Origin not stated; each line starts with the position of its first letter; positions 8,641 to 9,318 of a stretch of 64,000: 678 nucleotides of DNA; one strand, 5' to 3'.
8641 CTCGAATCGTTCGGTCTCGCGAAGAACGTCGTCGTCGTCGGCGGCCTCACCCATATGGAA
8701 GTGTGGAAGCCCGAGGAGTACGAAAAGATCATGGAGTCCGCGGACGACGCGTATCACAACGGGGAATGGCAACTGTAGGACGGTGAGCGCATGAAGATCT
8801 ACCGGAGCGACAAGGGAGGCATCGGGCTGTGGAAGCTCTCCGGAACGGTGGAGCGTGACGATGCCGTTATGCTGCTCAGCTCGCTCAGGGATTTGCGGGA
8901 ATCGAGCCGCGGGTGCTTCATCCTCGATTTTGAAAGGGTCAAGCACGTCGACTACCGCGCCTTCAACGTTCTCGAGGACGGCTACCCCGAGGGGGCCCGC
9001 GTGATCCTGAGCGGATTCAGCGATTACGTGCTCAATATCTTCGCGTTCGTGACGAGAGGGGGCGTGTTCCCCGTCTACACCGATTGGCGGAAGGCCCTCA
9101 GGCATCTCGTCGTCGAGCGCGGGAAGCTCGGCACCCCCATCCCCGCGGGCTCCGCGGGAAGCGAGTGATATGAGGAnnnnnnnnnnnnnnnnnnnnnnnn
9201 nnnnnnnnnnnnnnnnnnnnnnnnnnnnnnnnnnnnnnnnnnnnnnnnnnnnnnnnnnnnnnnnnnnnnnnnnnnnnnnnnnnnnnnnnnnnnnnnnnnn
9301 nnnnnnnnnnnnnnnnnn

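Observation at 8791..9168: STAS-domain (anti-sigma antagonist-like) gene inserted between mraZ and rsmH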

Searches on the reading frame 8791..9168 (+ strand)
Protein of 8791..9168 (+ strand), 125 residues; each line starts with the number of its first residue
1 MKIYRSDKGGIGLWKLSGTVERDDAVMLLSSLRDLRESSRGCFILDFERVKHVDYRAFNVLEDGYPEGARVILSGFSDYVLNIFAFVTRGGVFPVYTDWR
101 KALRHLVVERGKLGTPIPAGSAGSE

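Call 3: search_protein_families(library=pfam, proteins=[window:8791-9168:+], max_evalue=1)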
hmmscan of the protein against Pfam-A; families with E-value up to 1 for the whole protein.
window:8791-9168:+ (125 aa): 2 families
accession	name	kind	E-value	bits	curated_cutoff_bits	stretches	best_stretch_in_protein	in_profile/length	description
PF13466.11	STAS_2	-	0.051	14.2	29.2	1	15-85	2-75/80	STAS domain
PF01740.26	STAS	-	0.1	12.8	22.6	1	31-88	30-92/106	STAS domain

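Call 4: search_protein_families(library=ncbifam, proteins=[window:8791-9168:+], max_evalue=1)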
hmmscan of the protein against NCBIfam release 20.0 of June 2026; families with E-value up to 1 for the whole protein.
window:8791-9168:+ (125 aa): 1 family
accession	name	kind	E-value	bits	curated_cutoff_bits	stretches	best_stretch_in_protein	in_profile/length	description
NF003788.0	PRK05379.1-5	equivalog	0.082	12.2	354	1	5-40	231-266/351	bifunctional nicotinamide-nucleotide adenylyltransferase/Nudix hydroxylase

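Call 5: find_homologous_proteins(query=window:8791-9165:+, max_evalue=0.01)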
Query window:8791-9165:+ (125 aa): 67 proteins with E <= 0.01 among 91 candidates.
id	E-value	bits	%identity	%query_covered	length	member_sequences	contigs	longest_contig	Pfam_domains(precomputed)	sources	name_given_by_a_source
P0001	4.5e-69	248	89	100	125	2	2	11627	-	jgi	jgi:hypothetical protein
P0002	1.7e-68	246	89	100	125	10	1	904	-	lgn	-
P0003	8.0e-66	238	86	100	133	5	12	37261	-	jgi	jgi:hypothetical protein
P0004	1.1e-65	237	86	100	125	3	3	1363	-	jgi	jgi:hypothetical protein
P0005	2.3e-65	236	83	100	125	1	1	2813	-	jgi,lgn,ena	-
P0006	2.4e-65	236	85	100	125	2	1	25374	-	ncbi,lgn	-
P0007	4.3e-65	235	85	100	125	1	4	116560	-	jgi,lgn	jgi:hypothetical protein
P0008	5.9e-65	235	85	100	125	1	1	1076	-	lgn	-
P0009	7.2e-65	235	85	100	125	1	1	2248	-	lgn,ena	-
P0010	1.8e-64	233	85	100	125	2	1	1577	-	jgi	-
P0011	2.5e-64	233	85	100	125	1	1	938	-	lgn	-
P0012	3.3e-64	233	83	100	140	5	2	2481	-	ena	-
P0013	4.0e-64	232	84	100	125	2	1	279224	-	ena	-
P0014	4.2e-64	232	83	100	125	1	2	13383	-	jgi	jgi:hypothetical protein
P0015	4.9e-64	232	84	100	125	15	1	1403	-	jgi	jgi:hypothetical protein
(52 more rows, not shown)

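Call 9: search_solved_structures(query=A1, max_evalue=10, show_alignments=3)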
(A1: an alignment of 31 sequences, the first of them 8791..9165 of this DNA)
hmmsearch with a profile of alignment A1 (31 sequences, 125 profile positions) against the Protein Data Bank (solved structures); distinct sequences matched with E-value up to 10: 4.
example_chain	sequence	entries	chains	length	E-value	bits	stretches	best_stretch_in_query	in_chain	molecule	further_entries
1th8_B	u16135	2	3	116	0.86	12.7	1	8-107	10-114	Anti-sigma F factor antagonist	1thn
1tid_B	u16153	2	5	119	0.95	12.5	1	8-107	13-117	Anti-sigma F factor antagonist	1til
8rd8_R3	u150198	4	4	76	1.6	11.8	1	47-75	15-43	Small ribosomal subunit protein bS18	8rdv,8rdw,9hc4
9chz_I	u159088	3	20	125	1.8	11.6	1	12-60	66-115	Rubisco small subunit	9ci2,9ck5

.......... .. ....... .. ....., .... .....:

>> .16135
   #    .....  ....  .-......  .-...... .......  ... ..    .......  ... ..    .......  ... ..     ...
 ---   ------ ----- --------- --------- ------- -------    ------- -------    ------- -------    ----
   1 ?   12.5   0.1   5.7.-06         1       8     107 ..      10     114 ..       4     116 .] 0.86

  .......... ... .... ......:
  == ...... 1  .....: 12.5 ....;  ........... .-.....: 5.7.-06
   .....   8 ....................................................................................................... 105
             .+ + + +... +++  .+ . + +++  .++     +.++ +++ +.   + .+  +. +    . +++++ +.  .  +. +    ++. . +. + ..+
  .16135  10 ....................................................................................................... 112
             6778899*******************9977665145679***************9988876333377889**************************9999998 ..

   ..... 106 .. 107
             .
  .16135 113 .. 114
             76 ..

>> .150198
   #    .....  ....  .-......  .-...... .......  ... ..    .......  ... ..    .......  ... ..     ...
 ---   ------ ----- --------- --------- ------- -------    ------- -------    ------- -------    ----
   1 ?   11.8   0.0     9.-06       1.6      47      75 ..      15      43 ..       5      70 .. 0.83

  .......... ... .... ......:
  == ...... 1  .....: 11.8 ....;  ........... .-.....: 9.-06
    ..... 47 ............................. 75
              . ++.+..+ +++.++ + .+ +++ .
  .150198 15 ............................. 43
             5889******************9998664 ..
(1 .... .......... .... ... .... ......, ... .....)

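Call 12: predict_structure(alignment_id=A1)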
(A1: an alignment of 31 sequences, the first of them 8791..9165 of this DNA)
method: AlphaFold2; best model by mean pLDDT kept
length: 125 residues; sequences in the alignment: 31
mean_pLDDT: 81.7   pTM: 0.75
mean pLDDT of the five models: 81.7, 67.5, 64.4, 60.2, 59.6
residues with pLDDT >= 90: 60; 70-90: 40; 50-70: 12; < 50: 13
segments of 3 or more residues with pLDDT < 50: 114-125
pLDDT, mean of each block of 10 residues (from residue 1): 88 93 91 64 92 93 78 94 86 87 87 50 34
secondary structure, 60 per line:
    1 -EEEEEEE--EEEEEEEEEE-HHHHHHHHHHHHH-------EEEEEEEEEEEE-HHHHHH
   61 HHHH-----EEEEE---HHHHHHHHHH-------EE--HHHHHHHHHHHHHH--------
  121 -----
elements in order: E2-8 E11-20 H22-34 E42-53 H55-64 E70-74 H78-87 H99-112

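Call 14: search_protein_representatives(alignment_id=A1)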
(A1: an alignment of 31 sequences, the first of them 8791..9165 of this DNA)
Query: 31 sequences, 125 profile positions. Proteins with E-value up to 0.001 (for the whole library): 47; up to 1e-10: 7; up to 1e-30: 3. The best 47 are listed.
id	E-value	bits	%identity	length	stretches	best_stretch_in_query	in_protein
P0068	1.4e-45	170.4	-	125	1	1-124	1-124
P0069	6.4e-36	139.2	-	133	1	1-119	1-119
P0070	3.3e-34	133.6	-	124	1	1-119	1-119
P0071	1.1e-29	119.0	-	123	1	1-118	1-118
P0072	6.7e-29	116.5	-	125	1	1-119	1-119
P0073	3.9e-24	101.1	-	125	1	1-120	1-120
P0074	1.6e-17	79.7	-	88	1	56-121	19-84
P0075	2.1e-07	47.0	-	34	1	92-125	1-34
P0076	3.1e-07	46.5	-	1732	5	13-60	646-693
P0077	7.8e-07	45.2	-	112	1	9-103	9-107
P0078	9.4e-07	44.9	-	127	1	3-98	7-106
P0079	1.5e-06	44.3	-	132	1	12-110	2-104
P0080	1.5e-06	44.3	-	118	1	2-102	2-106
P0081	4.5e-06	42.7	-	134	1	6-114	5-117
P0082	8.3e-06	41.9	-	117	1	1-107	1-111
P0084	2.0e-05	40.7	-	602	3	5-106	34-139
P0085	2.5e-05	40.3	-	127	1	11-106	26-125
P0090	6.5e-05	39.0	-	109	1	1-103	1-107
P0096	1.7e-04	37.6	-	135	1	7-103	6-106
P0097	1.7e-04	37.6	-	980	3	6-107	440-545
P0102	2.7e-04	37.0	-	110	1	4-104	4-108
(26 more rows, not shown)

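Call 15: search_protein_families(library=pfam, proteins=[P0068, P0069, P0070, P0071, P0072, P0073, P0077, P0078, P0079, P0080], max_evalue=0.1)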
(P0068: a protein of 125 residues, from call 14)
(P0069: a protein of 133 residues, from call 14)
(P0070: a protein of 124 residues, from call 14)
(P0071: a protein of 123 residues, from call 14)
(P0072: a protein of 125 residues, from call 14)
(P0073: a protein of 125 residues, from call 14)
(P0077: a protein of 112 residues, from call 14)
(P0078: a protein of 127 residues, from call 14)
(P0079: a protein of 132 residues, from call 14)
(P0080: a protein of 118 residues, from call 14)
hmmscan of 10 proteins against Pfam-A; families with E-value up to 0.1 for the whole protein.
P0068 (125 aa): 1 family
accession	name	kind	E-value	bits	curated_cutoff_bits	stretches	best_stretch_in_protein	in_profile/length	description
PF01740.26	STAS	-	0.0033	17.6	22.6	1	6-101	5-105/106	STAS domain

P0069 (133 aa): 1 family
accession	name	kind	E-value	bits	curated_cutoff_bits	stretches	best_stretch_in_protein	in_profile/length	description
PF12507.13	HCMV_UL139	-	0.081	14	25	1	34-65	15-46/100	Human Cytomegalovirus UL139 protein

P0070 (124 aa): 2 families
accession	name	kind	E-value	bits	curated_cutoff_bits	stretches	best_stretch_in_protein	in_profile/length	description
PF13466.11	STAS_2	-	0.00063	20.3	29.2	1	14-86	1-76/80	STAS domain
PF01740.26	STAS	-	0.0058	16.8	22.6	1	10-66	9-66/106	STAS domain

P0071 (123 aa): 1 family
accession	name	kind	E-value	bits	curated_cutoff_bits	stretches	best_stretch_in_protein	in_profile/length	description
PF25056.1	DUF7793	-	0.087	13.3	26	0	43-107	41-110/113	Domain of unknown function (DUF7793)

P0072 (125 aa): 0 families

P0073 (125 aa): 1 family
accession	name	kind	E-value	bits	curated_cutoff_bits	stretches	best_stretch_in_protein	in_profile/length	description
PF01740.26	STAS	-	3.7e-05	23.9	22.6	1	6-66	5-66/106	STAS domain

P0077 (112 aa): 2 families
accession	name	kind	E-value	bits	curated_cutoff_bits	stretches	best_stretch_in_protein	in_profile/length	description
PF01740.26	STAS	-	4.8e-05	23.5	22.6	1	33-106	33-106/106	STAS domain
PF13466.11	STAS_2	-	0.019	15.6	29.2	1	22-92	9-78/80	STAS domain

P0078 (127 aa): 2 families
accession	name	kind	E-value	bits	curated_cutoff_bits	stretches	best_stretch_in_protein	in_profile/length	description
PF01740.26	STAS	-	3.9e-11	43.1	22.6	1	12-104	7-100/106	STAS domain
PF13466.11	STAS_2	-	2.3e-09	37.7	29.2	1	19-96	2-78/80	STAS domain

P0079 (132 aa): 2 families
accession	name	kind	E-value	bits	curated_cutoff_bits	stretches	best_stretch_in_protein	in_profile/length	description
PF01740.26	STAS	-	6.9e-10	39.1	22.6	1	2-96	11-106/106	STAS domain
PF13466.11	STAS_2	-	1.2e-05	25.8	29.2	1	6-83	3-79/80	STAS domain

P0080 (118 aa): 2 families
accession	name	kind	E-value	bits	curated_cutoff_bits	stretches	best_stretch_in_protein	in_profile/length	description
PF01740.26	STAS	-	9.5e-16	57.9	22.6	1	3-106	2-106/106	STAS domain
PF13466.11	STAS_2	-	1.8e-11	44.5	29.2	1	14-93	1-79/80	STAS domain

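Call 16: fold_search(model_id=the predicted structure, library=pdb)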
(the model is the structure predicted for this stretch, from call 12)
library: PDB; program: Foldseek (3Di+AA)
matches with E <= 10: 1421; with E <= 0.001: 33
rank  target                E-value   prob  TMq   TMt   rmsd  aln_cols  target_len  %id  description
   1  1th8_B                2.3e-06  1.00  0.68  0.73   3.2       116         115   19  Crystal Structures of the ADP and ATP bound forms of the Bacillus Anti-sigma factor SpoIIAB in complex with the Anti-a (released 2004-06-15)
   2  1thn_B                3.4e-06  1.00  0.63  0.69   3.8       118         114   19  Crystal Structures of the ADP and ATP bound forms of the Bacillus Anti-sigma factor SpoIIAB in complex with the Anti-a (released 2004-06-15)
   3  4hyl_B                3.4e-06  1.00  0.59  0.63   4.2       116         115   16  The crystal structure of an anti-sigma-factor antagonist from Haliangium ochraceum DSM 14365 (released 2012-11-28)
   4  1vc1_A                4.3e-06  1.00  0.67  0.75   2.6       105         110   17  Crystal structure of the TM1442 protein from Thermotoga maritima, a homolog of the Bacillus subtilis general stress re (released 2004-09-28)
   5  1tid_B                4.6e-06  1.00  0.68  0.71   3.3       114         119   19  Crystal Structures of the ADP and ATP bound forms of the Bacillus Anti-sigma factor SpoIIAB in complex with the Anti-a (released 2004-06-15)
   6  1h4z                  6.4e-06  1.00  0.55  0.61   4.4       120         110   17  Structure of the Anti-Sigma Factor Antagonist SpoIIAA in its Unphosphorylated Form (released 2001-07-06)
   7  1til_B                7.3e-06  1.00  0.69  0.73   3.2       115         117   19  Crystal Structures of the ADP and ATP bound forms of the Bacillus Anti-sigma factor SpoIIAB in complex with the Anti-a (released 2004-06-15)
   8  4dgf_B                8.9e-06  1.00  0.61  0.61   3.5       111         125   28  Structure of SulP Transporter STAS Domain from Wolinella Succinogenes Refined to 1.6 Angstrom Resolution (released 2012-02-08)
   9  1tid_D                1.7e-05  1.00  0.69  0.72   3.3       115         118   19  Crystal Structures of the ADP and ATP bound forms of the Bacillus Anti-sigma factor SpoIIAB in complex with the Anti-a (released 2004-06-15)
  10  6m36_B                1.7e-05  1.00  0.55  0.68   4.2       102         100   14  The crystal structure of B. subtilis RsbV/RsbW complex in the monoclinic crystal form (released 2020-07-15)
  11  6m36_H                1.9e-05  1.00  0.56  0.68   4.1       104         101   13  The crystal structure of B. subtilis RsbV/RsbW complex in the monoclinic crystal form (released 2020-07-15)
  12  4hyl_A                3.1e-05  1.00  0.68  0.75   2.5       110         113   19  The crystal structure of an anti-sigma-factor antagonist from Haliangium ochraceum DSM 14365 (released 2012-11-28)
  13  5ezb_A                5.2e-05  1.00  0.64  0.59   3.3       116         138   19  Chicken prestin STAS domain (released 2015-12-16)
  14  6jhk_A                5.5e-05  1.00  0.72  0.77   2.7       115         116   17  Crystal Structure of Bacillus subtilis RsbS (released 2019-09-11)
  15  3oir_B                5.5e-05  1.00  0.62  0.60   3.4       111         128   27  Crystal structure of sulfate transporter family protein from Wolinella succinogenes (released 2010-09-08)
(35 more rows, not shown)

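Call 17: find_related_loci(query=A1, collection=genome_contigs, flank=6000)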
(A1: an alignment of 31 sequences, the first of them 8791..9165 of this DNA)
Query A1 (125 aa) in genome_contigs; peptide patterns used: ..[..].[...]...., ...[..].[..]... (x = any residue, [..] = any of these).
62 stretches matched a pattern; 18 encode a relative of the query (tblastn E <= 1e-3); 18 distinct loci.
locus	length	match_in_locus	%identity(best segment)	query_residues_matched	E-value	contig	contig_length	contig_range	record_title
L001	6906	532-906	94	1-125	6e-77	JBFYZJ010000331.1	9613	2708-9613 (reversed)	MAG: Candidatus Krumholzibacteriota bacterium isolate PPR_0432 k121_3169038, whole genome shotgun sequence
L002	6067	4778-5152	88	1-125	2e-72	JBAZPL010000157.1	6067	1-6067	MAG: Candidatus Krumholzibacteriia bacterium isolate SO_2017_SWC_29 scaffold_11038_c1_LP-4_2017, whole genome shotgun se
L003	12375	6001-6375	85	1-125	2e-69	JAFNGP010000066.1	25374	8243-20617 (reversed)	Bacterium isolate bin_45 PROKKA_contig000066, whole genome shotgun sequence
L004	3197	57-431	83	1-125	3e-69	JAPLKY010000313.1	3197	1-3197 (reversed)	MAG: Candidatus Krumholzibacteriia bacterium isolate LacPavin_0920_SED1_MAG_62_8 LacPavin_0920_SED1_scaffold_1523495, wh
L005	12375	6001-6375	83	1-125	2e-68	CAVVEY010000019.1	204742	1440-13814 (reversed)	MAG: uncultured bacterium isolate MFD04716.bin.2.236 genome assembly, contig: contig_7533, whole genome shotgun sequence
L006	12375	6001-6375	83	1-125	2e-67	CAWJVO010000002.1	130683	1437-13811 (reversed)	MAG: uncultured bacterium isolate MFD04716.bin.3.15 genome assembly, contig: contig_108259, whole genome shotgun sequenc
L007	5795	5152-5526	82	1-125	4e-66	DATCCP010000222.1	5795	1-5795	MAG TPA_asm: Candidatus Krumholzibacteriaceae bacterium isolate SMAG_U7702 k141_351475, whole genome shotgun sequence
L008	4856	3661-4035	80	1-125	4e-66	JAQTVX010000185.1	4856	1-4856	MAG: Candidatus Krumholzibacteriia bacterium isolate STB_98 NODE_57126_length_4856_cov_2.155001_Sandtown_B, whole genome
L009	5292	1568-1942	82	1-125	1e-65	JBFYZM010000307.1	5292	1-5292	MAG: Candidatus Krumholzibacteriota bacterium isolate PPR_0435 k121_7419284, whole genome shotgun sequence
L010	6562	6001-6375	72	1-125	2e-59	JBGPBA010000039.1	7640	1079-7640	MAG: Candidatus Krumholzibacteriia bacterium isolate OBJ_0618_130150_116 k141_6950931_length_7640_cov_10.0000, whole gen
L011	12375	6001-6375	66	1-125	1e-53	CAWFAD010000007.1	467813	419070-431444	MAG: uncultured bacterium isolate MFD04716.bin.1.315 genome assembly, contig: contig_27710, whole genome shotgun sequenc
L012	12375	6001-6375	62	1-125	5e-52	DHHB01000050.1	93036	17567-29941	MAG TPA_asm: bacterium UBP1_UBA4783 isolate UBA4783 UBA4783_contig_710, whole genome shotgun sequence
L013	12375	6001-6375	61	1-125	1e-49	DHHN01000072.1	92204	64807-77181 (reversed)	MAG TPA_asm: bacterium UBP1_UBA4771 isolate UBA4771 UBA4771_contig_709, whole genome shotgun sequence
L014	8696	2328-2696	50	1-123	2e-39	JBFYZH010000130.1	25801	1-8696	MAG: Candidatus Krumholzibacteriota bacterium isolate PPR_0430 k121_2156912, whole genome shotgun sequence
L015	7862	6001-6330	56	1-113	2e-39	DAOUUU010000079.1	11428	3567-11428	MAG TPA_asm: Candidatus Krumholzibacteriota bacterium isolate CSMAG_831 CSMAG_831_k141_226162_length_11428_cov_9.0000, w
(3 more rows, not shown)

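Call 32: find_homologous_proteins(query=A3, max_evalue=0.001)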
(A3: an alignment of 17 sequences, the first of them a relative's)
Query A3 (17 sequences) (127 aa, profile of the alignment): 22 proteins with E <= 0.001 among 5103 candidates.
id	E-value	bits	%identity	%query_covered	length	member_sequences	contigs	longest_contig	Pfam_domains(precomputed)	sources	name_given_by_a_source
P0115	8.1e-34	134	30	89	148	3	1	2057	PF01740.27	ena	-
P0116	8.1e-33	131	29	72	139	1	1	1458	PF01740.27,PF13466.13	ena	-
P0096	8.6e-33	130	28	69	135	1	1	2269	PF01740.27,PF13466.13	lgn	-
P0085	9.8e-33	130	24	72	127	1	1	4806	PF01740.27,PF13466.13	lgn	-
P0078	9.8e-33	130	100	100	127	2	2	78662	PF01740.27,PF13466.13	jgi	-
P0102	4.8e-32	128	26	73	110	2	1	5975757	PF01740.27,PF13466.13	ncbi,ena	-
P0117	1.7e-31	126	29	81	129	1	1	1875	PF01740.27,PF13466.13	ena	-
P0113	2.3e-31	126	27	62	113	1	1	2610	-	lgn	-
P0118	4.1e-31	125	29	80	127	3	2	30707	PF01740.27,PF13466.13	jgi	jgi:anti-anti-sigma factor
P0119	8.1e-31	124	75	100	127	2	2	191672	PF01740.27,PF13466.13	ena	-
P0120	3.2e-30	122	28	70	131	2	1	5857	PF01740.27,PF13466.13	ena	-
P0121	8.0e-30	121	26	80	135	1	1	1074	PF01740.27,PF13466.13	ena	-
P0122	6.2e-29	118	78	100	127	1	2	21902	PF01740.27,PF13466.13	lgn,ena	-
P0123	1.3e-28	117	75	100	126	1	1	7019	PF01740.27,PF13466.13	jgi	jgi:anti-anti-sigma factor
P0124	3.1e-28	116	72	97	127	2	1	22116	PF01740.27,PF13466.13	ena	-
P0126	2.1e-26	110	75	91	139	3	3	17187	PF01740.27,PF13466.13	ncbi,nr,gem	ncbi:MAG: STAS domain-containing protein [Proteobacteria bacterium]|nr:STAS domain-containing protei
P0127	2.9e-26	109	76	100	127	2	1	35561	PF01740.27,PF13466.13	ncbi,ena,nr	ncbi:MAG: STAS domain-containing protein [Cystobacterineae bacterium]|nr:STAS domain-containing prot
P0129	1.6e-16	78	35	65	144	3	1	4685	PF01740.27,PF13466.13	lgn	-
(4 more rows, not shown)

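Call 33: find_encoding_contigs(protein=P0102, flank=6000, max_places=2)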
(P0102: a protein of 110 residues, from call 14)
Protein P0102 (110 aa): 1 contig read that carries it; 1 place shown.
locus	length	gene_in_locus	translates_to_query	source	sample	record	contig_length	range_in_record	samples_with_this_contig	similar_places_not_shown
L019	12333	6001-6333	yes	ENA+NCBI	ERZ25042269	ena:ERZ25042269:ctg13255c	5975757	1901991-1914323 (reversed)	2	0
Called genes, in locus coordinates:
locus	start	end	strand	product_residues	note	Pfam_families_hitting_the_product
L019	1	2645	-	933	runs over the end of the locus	PF07504:FTP, PF02128:Peptidase_M36 (faint)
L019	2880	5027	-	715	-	PF13328:HD_4, PF04607:RelA_SpoT (weak), PF02824:TGS, PF28438:RelA_RIS, PF13291:ACT_4, PF22629:ACT_AHAS_ss (faint)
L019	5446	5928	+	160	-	PF02381:MraZ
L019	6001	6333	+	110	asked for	PF01740:STAS (weak), PF13466:STAS_2 (weak)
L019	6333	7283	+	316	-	PF01795:Methyltransf_5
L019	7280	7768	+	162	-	-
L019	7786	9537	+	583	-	PF03717:PBP_dimer, PF00905:Transpeptidase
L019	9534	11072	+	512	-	PF01225:Mur_ligase, PF08245:Mur_ligase_M, PF02875:Mur_ligase_C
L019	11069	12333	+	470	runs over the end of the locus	PF08245:Mur_ligase_M, PF02875:Mur_ligase_C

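Call 34: find_encoding_contigs(protein=P0078, flank=6000, max_places=2)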
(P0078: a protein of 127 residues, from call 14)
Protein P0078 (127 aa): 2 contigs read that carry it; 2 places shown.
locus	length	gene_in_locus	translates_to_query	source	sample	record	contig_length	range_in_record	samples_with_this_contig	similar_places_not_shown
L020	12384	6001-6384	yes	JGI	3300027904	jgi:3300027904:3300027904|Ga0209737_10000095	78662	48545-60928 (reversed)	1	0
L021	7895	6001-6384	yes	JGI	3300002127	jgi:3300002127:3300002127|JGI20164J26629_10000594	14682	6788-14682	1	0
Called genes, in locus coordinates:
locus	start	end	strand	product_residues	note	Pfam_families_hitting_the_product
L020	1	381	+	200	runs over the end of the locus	-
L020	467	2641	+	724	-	-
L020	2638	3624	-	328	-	PF02810:SEC-C (weak), PF00557:Peptidase_M24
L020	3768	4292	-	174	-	PF07998:Peptidase_M54 (weak)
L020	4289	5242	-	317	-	PF02559:CarD_TRCF_RID, PF21095:CarD_C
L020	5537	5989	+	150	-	PF02381:MraZ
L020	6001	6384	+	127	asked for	PF13466:STAS_2, PF01740:STAS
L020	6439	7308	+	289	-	PF01795:Methyltransf_5, PF13649:Methyltransf_25 (faint)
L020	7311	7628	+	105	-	PF04977:DivIC (faint)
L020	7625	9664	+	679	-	PF03717:PBP_dimer, PF00905:Transpeptidase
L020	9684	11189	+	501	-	PF01225:Mur_ligase, PF08245:Mur_ligase_M, PF02875:Mur_ligase_C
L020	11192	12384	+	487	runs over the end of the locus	PF01225:Mur_ligase (weak), PF08245:Mur_ligase_M, PF02875:Mur_ligase_C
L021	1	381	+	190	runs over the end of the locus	-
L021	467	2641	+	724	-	-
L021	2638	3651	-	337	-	PF02810:SEC-C (weak), PF00557:Peptidase_M24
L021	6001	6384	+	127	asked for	PF13466:STAS_2, PF01740:STAS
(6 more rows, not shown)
